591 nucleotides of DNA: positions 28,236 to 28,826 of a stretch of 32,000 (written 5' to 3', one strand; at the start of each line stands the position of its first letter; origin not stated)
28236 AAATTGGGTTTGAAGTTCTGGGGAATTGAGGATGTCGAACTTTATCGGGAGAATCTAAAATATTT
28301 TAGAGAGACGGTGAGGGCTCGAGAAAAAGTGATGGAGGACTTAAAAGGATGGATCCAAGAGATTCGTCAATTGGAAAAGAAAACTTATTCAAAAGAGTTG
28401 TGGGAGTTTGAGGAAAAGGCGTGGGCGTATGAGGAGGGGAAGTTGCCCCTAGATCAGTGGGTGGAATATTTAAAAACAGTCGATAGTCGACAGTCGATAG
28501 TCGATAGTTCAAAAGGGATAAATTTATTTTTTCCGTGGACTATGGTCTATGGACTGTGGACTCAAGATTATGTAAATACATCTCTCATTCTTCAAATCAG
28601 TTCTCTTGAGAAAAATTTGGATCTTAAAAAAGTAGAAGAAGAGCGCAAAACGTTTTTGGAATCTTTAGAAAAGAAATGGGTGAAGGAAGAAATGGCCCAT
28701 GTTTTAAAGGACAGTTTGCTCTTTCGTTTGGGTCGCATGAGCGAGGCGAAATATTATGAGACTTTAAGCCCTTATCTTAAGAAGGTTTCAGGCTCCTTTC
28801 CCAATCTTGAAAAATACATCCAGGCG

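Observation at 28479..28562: In-frame copy of a stop-ladder hairpin inside a coding gene, with the single in-frame TAG replaced by CAG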

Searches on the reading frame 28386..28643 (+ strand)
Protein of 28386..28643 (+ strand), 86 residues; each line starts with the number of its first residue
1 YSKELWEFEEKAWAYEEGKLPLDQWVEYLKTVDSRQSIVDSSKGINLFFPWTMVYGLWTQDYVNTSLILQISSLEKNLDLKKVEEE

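Call 91: find_homologous_proteins(query=window:28386-28643:+, max_evalue=10)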
Query window:28386-28643:+: 2 candidates shared short words with the query, none scored E <= 10.

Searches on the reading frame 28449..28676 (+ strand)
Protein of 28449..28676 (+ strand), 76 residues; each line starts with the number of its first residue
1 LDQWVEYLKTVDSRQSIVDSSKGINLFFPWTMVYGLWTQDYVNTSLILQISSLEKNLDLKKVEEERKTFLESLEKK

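Call 93: find_related_loci(query=A7, collection=metagenome_contigs, flank=3000)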
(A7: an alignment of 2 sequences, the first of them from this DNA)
Query A7 (76 aa) in metagenome_contigs; peptide patterns used: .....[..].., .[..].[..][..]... (x = any residue, [..] = any of these).
600 stretches matched a pattern (row limit reached: there are more); 11 encode a relative of the query (tblastn E <= 1e-3); 11 distinct loci.
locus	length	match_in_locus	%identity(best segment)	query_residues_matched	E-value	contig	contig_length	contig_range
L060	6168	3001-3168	40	6-62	2e-7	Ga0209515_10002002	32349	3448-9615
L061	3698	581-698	46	10-40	5e-7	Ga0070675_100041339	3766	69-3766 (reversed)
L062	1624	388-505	51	3-50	1e-6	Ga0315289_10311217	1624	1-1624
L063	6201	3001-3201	34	6-65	3e-6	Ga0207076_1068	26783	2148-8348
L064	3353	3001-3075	52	11-39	5e-6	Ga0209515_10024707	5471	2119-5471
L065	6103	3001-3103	57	21-52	6e-6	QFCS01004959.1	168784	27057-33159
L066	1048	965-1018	67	24-41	6e-6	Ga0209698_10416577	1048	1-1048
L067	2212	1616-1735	49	9-51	1e-5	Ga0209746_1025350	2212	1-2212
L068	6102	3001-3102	53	8-41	9e-6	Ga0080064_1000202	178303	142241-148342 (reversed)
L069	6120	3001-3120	36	6-50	1e-5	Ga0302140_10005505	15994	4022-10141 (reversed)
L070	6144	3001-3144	35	26-72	1e-5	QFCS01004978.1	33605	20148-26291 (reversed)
